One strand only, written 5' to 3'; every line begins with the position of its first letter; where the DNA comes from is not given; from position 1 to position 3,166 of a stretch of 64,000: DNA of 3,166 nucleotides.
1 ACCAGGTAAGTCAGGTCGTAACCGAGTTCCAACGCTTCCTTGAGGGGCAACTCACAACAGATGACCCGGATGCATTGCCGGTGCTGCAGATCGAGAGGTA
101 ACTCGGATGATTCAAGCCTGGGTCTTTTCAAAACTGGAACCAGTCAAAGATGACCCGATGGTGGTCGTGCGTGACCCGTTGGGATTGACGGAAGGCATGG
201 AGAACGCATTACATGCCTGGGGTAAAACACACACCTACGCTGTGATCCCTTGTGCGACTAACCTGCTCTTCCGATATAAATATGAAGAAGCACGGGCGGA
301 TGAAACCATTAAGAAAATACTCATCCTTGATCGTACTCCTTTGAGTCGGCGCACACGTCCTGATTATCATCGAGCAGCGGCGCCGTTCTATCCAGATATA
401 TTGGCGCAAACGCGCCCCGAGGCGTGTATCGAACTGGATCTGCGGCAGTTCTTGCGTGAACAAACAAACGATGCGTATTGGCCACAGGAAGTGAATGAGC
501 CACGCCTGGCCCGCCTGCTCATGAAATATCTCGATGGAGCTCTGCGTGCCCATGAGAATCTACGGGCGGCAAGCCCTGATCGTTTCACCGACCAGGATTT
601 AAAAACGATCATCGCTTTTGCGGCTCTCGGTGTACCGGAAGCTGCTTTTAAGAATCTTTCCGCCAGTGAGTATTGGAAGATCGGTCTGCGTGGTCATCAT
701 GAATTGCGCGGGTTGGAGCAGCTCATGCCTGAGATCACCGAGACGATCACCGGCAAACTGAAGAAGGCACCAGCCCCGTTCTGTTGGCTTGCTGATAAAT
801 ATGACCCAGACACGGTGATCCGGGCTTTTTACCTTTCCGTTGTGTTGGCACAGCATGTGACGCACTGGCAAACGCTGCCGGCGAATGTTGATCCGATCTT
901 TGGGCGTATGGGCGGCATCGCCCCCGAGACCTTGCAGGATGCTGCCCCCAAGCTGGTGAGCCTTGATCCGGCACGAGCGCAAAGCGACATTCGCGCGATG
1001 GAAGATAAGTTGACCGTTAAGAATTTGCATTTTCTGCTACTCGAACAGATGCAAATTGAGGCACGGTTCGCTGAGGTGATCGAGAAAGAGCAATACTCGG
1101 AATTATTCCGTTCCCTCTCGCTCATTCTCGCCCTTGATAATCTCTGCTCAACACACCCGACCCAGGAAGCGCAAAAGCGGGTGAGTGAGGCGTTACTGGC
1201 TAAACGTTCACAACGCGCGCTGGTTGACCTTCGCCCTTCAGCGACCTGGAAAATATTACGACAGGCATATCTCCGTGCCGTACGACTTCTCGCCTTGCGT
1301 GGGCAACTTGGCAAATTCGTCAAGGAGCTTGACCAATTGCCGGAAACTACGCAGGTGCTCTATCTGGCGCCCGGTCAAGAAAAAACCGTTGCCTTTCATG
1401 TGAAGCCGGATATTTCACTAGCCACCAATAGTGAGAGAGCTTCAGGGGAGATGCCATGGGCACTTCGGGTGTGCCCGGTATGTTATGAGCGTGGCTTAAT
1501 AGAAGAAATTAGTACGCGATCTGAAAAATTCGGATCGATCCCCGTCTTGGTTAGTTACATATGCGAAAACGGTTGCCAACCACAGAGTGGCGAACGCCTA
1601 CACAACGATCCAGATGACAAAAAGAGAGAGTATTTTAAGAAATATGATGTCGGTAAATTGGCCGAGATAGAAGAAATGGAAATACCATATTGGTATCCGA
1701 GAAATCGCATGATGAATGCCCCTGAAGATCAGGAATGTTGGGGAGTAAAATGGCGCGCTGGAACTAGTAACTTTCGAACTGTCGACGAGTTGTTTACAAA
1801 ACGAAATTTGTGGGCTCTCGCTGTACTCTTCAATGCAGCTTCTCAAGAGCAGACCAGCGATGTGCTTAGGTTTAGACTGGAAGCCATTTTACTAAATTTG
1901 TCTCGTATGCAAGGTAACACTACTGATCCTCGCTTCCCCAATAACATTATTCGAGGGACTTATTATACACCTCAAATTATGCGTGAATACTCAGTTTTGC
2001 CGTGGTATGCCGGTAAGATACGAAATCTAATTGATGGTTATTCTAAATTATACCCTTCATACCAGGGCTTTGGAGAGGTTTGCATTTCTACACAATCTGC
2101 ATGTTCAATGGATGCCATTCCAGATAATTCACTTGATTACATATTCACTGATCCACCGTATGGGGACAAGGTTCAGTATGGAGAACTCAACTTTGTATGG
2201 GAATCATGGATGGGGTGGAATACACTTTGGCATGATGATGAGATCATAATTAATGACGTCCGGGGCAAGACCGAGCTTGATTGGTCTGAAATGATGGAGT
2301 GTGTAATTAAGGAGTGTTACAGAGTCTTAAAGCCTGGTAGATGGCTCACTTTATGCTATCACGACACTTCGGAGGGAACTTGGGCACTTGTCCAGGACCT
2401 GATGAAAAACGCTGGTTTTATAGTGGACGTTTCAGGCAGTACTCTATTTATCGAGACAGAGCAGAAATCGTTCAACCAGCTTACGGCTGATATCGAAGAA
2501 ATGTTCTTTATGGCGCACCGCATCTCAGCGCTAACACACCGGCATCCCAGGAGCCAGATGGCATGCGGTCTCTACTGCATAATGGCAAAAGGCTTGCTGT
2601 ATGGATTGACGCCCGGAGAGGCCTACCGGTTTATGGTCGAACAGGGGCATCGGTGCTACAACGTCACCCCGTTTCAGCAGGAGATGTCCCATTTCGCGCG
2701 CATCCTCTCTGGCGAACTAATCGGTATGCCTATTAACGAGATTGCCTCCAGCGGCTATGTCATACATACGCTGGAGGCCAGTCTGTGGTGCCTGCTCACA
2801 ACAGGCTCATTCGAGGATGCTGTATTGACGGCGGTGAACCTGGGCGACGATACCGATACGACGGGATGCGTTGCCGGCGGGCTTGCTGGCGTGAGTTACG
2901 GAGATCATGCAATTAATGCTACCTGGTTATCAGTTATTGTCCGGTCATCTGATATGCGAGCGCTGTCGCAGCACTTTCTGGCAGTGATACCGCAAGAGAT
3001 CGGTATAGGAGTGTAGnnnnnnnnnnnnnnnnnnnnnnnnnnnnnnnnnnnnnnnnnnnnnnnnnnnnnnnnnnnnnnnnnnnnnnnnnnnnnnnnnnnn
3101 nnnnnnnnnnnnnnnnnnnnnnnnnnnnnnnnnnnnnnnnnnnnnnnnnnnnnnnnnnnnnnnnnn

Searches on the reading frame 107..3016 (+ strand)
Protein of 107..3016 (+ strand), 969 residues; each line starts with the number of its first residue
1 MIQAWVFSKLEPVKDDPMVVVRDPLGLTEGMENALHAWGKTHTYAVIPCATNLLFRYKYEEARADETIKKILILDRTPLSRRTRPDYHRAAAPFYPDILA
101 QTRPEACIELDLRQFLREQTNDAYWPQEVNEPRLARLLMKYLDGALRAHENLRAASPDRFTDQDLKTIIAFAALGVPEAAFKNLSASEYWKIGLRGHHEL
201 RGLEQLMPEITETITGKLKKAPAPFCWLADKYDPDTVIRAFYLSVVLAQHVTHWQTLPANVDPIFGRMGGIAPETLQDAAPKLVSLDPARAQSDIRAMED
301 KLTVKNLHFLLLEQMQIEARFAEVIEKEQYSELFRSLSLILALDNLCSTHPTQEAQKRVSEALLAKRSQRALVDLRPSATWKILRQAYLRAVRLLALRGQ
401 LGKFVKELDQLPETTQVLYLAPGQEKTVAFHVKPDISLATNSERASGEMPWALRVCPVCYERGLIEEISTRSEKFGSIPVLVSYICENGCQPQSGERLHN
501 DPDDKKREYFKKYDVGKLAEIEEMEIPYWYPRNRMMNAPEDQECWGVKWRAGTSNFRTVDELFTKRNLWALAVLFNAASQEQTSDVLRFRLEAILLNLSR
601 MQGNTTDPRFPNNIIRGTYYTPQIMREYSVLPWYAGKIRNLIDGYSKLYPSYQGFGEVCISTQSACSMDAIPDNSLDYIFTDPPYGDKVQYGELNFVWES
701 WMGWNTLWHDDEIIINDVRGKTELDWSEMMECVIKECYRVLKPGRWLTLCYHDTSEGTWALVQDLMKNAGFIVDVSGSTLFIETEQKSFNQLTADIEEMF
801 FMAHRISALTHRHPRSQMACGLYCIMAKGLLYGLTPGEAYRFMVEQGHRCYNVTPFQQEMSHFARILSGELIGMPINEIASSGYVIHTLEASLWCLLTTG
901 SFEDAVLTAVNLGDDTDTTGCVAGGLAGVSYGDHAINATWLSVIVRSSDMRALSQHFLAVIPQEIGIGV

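Call 3: search_protein_families(library=pfam, proteins=[window:107-3016:+], max_evalue=1)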
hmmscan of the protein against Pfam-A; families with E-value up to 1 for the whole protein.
window:107-3016:+ (969 aa): 2 families
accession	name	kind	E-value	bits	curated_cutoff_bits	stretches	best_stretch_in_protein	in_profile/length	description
PF03747.19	ADP_ribosyl_GH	-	1.1e-33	117.6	26.2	1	795-937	139-285/287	ADP-ribosylglycohydrolase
PF01555.25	N6_N4_Mtase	-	0.00027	21.4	26.7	1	677-754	2-56/221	DNA methylase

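Call 4: search_protein_families(library=padloc, proteins=[window:107-3016:+], max_evalue=1)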
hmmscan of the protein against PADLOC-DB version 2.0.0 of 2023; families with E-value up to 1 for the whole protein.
window:107-3016:+ (969 aa): 26 families (the best 25 are shown)
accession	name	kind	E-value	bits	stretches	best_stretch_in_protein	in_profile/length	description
PDLC02541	PglX|PglXI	-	7.4e-55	184.5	1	511-793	338-607/919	PglXI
PDLC03346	MTase_II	-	1.3e-41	140.3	1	512-794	452-722/1068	Type II methyltransferase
PDLC03312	MTase_II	-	2.4e-31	106.4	1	511-778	969-1235/1344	Type II methyltransferase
PDLC03319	MTase_II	-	7.5e-18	62.6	1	497-775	115-393/503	Type II methyltransferase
PDLC03325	MTase_II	-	1.6e-11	41.6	1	660-758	277-369/426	Type II methyltransferase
PDLC03380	MTase_II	-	2.1e-07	28.5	1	670-751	257-339/393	Type II methyltransferase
PDLC03353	MTase_II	-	3.6e-07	28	1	665-766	17-98/260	Type II methyltransferase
PDLC03350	MTase_II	-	3.2e-06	24.8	1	660-745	60-119/312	Type II methyltransferase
PDLC04134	mad2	-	1.5e-05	22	1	665-775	348-422/492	mads_2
PDLC03367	MTase_II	-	5e-05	19.8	1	558-760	222-431/633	Type II methyltransferase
PDLC03233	MTase_II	-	0.00021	17.9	1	663-701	481-518/731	Type II methyltransferase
PDLC03299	MTase_II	-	0.00023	18.8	1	660-706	18-67/296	Type II methyltransferase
PDLC03376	MTase_II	-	0.00032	18.6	1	656-693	107-144/249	Type II methyltransferase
PDLC03296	MTase_II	-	0.00057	17.3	1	667-747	20-89/336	Type II methyltransferase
PDLC03224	MTase_II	-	0.0019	15.2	1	730-766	398-434/481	Type II methyltransferase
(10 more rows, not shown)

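Call 59: search_protein_families(library=ncbifam, proteins=[window:107-3016:+], max_evalue=0.001)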
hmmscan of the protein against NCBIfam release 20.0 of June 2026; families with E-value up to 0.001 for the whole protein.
window:107-3016:+ (969 aa): 3 families
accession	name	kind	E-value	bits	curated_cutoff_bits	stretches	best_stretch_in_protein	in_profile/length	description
NF041672.1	ADPriboarghdlase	equivalog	1.4e-21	76.7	490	1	797-958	207-356/361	ADP-ribosylarginine hydrolase Tri1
TIGR02662.1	dinitro_DRAG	equivalog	5.3e-15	55.4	337.05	1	876-945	200-268/287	ADP-ribosyl-[dinitrogen reductase] hydrolase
NF042963.1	DUF1156_antiphage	equivalog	0.00099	17.3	1000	0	561-732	465-635/960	anti-phage-associated DUF1156 domain-containing protein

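Call 70: search_protein_representatives(protein=window:107-3013:+)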
Query: 969 residues. Proteins with E-value up to 0.001 (for the whole library): 7740; up to 1e-10: 3170; up to 1e-30: 305. The best 150 are listed.
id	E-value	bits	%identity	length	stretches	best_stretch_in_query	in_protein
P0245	1.2e-138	480.2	81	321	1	138-410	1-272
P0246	3.0e-132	459.0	57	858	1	452-796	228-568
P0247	2.8e-131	455.8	58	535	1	452-795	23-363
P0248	8.8e-120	417.8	55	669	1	440-795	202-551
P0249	2.7e-105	369.8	49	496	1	3-364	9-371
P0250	1.9e-103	363.7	53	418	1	476-796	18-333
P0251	6.6e-103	361.9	45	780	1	3-408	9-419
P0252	5.0e-101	355.7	51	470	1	1-332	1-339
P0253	1.5e-95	337.6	44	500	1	2-413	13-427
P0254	3.9e-95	336.2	42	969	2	2-412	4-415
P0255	1.3e-92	327.9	44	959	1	1-408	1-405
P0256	2.0e-92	327.2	41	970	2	1-409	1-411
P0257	9.3e-91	321.7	44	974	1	1-409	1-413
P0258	3.5e-90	319.8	45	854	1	445-795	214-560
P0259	4.3e-89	316.2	39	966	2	3-407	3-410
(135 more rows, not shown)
